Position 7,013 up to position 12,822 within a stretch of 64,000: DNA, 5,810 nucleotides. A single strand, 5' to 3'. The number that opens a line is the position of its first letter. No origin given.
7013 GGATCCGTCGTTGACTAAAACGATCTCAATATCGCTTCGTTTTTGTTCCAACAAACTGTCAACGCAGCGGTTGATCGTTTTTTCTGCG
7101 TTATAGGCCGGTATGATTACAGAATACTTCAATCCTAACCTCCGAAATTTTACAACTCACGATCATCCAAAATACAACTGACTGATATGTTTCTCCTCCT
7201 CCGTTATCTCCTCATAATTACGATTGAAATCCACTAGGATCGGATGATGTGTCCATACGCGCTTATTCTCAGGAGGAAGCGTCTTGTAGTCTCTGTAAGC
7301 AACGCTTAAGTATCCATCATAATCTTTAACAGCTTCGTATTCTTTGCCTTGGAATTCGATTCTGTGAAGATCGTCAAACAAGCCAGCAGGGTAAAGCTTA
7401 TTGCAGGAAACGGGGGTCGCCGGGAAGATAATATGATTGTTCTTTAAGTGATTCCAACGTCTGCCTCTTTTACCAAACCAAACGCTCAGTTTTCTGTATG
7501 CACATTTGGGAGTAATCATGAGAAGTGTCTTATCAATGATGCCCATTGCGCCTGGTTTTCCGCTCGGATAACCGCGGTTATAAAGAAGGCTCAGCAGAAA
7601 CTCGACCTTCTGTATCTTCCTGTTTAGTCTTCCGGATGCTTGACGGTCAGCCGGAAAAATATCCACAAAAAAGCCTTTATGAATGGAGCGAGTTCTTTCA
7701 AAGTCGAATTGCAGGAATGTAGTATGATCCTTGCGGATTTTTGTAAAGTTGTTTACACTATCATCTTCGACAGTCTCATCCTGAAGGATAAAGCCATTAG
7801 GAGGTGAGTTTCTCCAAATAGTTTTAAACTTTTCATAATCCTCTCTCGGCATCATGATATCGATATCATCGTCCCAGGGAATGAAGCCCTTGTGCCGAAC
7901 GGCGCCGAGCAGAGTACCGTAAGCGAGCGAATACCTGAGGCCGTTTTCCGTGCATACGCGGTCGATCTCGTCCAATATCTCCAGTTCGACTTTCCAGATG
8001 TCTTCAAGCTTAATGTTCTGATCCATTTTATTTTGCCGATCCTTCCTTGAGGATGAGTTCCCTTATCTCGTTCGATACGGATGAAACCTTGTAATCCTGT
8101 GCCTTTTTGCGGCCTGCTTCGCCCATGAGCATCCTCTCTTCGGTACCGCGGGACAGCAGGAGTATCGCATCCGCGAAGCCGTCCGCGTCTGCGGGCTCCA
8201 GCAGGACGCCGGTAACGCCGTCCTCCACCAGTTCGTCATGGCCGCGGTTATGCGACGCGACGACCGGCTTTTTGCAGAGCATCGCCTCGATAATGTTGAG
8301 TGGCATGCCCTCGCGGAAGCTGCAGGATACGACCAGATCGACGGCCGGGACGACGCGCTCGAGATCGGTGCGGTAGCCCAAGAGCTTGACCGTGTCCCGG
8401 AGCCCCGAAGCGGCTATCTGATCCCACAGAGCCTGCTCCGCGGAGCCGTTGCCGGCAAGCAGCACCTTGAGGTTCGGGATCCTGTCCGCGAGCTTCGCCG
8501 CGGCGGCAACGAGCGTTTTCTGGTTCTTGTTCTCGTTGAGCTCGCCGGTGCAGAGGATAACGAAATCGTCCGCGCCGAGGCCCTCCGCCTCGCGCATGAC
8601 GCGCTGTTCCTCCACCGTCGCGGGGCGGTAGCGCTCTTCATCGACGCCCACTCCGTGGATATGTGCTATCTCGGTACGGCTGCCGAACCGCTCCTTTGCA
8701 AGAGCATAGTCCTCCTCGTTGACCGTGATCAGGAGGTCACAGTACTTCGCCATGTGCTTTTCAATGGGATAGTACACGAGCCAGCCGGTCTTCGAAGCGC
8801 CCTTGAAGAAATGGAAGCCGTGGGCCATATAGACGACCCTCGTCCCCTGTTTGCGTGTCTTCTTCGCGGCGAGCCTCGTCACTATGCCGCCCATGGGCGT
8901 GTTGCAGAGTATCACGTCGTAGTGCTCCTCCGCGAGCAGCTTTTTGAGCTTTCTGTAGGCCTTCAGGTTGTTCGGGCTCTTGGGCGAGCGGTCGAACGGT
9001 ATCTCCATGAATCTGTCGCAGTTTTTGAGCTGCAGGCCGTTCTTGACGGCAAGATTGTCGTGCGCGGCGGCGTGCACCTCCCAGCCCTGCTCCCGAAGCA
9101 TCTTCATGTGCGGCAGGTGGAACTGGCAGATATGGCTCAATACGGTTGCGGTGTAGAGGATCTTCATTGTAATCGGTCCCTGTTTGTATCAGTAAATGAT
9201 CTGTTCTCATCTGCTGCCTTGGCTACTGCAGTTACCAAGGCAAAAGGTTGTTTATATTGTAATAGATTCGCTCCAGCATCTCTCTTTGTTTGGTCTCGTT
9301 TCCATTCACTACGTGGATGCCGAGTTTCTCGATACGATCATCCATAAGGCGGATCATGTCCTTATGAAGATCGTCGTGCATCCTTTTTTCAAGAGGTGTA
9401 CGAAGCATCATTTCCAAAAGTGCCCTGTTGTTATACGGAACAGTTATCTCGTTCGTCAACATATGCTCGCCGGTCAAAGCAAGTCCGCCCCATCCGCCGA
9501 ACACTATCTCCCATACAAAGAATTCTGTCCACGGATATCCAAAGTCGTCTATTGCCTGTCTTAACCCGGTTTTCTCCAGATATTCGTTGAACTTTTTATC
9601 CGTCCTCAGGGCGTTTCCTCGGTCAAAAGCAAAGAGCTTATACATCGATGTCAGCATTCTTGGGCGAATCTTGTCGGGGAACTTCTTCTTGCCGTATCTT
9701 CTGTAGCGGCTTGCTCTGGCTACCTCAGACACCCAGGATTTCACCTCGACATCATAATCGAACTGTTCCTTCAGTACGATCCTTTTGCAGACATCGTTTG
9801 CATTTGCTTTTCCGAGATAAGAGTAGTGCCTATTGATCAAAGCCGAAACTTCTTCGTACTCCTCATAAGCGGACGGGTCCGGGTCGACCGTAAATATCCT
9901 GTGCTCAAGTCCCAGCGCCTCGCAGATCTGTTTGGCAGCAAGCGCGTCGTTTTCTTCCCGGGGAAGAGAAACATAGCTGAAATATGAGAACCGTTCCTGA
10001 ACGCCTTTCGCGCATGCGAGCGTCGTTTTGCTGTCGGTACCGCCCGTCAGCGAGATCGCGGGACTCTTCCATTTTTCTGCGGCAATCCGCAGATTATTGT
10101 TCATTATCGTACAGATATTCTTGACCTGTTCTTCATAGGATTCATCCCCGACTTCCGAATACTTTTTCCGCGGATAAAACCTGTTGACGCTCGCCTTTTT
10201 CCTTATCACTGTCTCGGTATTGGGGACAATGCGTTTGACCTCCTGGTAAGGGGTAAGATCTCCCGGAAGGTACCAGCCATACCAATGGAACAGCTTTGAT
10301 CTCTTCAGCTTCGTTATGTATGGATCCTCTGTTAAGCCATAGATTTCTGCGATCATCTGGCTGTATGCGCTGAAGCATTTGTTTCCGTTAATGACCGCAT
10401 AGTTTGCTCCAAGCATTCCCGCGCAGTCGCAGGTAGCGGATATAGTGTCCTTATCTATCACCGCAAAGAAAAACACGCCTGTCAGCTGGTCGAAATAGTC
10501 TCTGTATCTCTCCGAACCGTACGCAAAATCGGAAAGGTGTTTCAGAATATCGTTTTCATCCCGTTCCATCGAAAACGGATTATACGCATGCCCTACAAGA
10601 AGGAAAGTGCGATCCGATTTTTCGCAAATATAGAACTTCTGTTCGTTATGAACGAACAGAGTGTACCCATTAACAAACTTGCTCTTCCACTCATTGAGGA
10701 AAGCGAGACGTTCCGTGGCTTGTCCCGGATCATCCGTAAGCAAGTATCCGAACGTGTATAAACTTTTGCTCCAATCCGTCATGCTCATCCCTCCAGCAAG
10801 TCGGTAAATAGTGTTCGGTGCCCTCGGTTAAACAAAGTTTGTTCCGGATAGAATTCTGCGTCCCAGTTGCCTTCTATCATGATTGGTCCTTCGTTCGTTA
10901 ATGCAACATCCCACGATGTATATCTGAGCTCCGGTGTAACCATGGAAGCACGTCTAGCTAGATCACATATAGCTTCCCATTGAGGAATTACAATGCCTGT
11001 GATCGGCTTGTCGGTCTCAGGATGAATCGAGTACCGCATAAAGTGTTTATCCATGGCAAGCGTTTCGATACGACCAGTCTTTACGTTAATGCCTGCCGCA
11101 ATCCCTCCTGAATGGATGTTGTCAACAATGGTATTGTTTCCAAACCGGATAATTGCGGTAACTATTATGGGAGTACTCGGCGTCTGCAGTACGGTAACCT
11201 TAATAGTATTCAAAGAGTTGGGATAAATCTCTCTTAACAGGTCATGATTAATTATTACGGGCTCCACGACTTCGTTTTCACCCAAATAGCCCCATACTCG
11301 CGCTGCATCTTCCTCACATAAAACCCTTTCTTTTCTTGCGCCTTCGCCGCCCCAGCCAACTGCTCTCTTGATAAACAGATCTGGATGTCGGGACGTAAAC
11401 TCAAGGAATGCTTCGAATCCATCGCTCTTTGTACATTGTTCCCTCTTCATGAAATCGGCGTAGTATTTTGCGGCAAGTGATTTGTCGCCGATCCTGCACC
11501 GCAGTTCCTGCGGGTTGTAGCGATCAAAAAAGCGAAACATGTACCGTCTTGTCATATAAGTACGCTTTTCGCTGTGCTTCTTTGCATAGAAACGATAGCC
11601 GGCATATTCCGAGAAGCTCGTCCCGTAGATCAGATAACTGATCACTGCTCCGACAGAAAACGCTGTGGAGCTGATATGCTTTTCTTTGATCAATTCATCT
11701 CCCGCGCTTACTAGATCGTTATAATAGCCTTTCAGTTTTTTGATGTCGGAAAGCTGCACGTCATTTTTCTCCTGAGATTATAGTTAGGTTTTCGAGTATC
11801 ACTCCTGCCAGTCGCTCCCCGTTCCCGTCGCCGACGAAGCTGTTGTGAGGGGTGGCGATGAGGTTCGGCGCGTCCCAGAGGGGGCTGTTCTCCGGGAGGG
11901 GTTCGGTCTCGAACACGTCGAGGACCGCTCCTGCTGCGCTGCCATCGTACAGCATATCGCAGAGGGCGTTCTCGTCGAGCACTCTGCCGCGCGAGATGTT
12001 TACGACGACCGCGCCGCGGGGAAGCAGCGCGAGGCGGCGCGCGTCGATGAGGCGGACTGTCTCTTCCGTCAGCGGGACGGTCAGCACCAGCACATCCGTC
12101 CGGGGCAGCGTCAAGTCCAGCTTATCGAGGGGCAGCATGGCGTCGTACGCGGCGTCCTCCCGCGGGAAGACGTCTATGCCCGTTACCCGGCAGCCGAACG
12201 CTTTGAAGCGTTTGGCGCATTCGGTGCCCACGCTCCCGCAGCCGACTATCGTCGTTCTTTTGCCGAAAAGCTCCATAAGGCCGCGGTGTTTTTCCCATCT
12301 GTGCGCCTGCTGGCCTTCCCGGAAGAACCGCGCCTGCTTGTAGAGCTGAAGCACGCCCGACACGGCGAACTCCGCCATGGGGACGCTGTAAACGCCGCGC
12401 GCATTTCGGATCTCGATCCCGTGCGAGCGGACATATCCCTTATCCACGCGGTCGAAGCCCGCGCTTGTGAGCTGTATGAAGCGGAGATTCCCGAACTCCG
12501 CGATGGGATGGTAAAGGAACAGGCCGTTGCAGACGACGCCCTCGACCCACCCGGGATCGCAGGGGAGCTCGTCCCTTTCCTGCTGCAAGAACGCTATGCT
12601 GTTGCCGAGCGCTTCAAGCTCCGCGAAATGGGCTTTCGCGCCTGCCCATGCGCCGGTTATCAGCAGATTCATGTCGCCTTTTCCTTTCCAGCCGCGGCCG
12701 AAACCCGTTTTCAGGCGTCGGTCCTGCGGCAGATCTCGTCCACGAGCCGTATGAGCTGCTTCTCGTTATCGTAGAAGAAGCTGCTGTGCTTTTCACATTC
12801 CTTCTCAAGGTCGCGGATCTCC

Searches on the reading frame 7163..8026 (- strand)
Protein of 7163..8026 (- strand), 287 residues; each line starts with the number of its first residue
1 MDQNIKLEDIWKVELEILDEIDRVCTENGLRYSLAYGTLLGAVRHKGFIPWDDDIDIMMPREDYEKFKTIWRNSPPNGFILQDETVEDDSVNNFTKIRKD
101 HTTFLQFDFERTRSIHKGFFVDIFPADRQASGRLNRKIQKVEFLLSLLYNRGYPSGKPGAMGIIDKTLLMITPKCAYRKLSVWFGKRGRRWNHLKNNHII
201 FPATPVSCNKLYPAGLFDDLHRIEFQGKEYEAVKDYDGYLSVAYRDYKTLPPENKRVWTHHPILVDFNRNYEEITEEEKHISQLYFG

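Call 7: search_protein_families(library=pfam, proteins=[window:7163-8026:-], max_evalue=0.001)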
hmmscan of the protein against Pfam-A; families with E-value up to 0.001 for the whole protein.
window:7163-8026:- (287 aa): 1 family
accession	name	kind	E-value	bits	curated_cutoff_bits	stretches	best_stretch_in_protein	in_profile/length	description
PF04991.19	LicD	-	3.7e-38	132.3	22.6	1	25-245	1-227/227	LicD family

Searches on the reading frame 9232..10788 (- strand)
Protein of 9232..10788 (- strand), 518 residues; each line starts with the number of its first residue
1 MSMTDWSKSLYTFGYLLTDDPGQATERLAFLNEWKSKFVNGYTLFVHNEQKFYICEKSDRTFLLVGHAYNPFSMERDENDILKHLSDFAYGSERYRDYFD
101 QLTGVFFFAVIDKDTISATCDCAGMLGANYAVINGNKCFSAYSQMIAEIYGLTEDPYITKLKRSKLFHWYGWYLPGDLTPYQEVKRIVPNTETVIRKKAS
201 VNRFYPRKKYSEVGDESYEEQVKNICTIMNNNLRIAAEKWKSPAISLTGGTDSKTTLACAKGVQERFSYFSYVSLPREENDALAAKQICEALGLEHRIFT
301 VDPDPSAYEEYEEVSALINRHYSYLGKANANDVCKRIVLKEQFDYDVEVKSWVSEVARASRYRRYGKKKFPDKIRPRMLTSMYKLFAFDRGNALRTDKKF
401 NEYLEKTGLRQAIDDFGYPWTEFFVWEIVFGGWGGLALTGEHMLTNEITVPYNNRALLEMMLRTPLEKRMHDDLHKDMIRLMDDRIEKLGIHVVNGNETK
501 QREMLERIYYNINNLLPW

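Call 7: search_protein_families(library=pfam, proteins=[window:9232-10788:-], max_evalue=0.001)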
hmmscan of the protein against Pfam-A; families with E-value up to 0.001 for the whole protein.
window:9232-10788:- (518 aa): 1 family
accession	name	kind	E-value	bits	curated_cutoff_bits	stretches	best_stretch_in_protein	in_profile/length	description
PF00733.27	Asn_synthase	-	1.2e-06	28.8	21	1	245-304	22-82/354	Asparagine synthase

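Call 49: search_protein_families(library=ncbifam, proteins=[window:9232-10788:-], max_evalue=0.01)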
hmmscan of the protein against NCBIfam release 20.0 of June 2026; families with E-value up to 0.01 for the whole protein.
window:9232-10788:- (518 aa): 3 families
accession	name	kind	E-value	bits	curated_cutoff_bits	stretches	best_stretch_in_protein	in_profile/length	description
TIGR01536.1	asn_synth_AEB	equivalog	2.1e-09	36.9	267.1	1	90-314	109-327/517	asparagine synthase (glutamine-hydrolyzing)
NF010587.0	PRK13980.1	equivalog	0.0013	17.9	255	1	215-310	8-103/267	NAD+ synthase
NF009085.0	PRK12420.1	equivalog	0.002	17.5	540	1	444-515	152-218/426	histidine--tRNA ligase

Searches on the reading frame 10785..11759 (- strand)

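Call 7: search_protein_families(library=pfam, proteins=[window:10785-11759:-], max_evalue=0.001)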
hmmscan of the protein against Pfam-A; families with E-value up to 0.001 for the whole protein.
window:10785-11759:- (324 aa): 1 family
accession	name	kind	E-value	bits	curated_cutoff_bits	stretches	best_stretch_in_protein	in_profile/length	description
PF14397.11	ATPgrasp_ST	-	1.3e-42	146.4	31.4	1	76-301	5-256/278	Sugar-transfer associated ATP-grasp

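Call 49: search_protein_families(library=ncbifam, proteins=[window:10785-11759:-], max_evalue=0.01)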
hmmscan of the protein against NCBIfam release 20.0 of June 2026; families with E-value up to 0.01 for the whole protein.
window:10785-11759:- (324 aa): 1 family
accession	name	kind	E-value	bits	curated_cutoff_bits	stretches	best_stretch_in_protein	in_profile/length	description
TIGR02291.1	rimK_rel_E_lig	hypoth_equivalog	2.7e-11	43.1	314.2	1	162-298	135-267/317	alpha-L-glutamate ligase-like protein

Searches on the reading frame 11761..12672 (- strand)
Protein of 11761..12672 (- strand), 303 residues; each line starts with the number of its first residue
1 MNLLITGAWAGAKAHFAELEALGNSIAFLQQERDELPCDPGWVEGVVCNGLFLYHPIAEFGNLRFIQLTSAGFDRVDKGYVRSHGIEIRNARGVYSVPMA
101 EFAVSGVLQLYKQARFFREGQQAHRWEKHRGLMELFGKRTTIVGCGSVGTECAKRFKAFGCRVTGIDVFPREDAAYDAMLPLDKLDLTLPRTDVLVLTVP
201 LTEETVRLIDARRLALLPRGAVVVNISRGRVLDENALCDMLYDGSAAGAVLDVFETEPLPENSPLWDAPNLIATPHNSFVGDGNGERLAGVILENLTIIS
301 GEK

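Call 7: search_protein_families(library=pfam, proteins=[window:11761-12672:-], max_evalue=0.001)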
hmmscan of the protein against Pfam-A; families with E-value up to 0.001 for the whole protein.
window:11761-12672:- (303 aa): 6 families
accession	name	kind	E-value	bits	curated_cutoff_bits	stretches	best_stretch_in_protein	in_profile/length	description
PF02826.25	2-Hacid_dh_C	-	9.7e-51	172.1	25.1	1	106-277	3-177/178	D-isomer specific 2-hydroxyacid dehydrogenase, NAD binding domain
PF00389.36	2-Hacid_dh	-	2.8e-07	30.7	24.6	1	57-209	56-103/134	D-isomer specific 2-hydroxyacid dehydrogenase, catalytic domain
PF00670.27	AdoHcyase_NAD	-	8.1e-05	23.2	27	1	135-227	21-110/162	S-adenosyl-L-homocysteine hydrolase, NAD binding domain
PF07992.20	Pyr_redox_2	-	0.0001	22.3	26.1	1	117-171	127-176/291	Pyridine nucleotide-disulphide oxidoreductase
PF00070.33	Pyr_redox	-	0.00074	20.4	22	0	139-170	1-32/82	Pyridine nucleotide-disulphide oxidoreductase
PF01262.27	AlaDh_PNT_C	-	0.00089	19.2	23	0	139-227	30-129/214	Alanine dehydrogenase/PNT, C-terminal domain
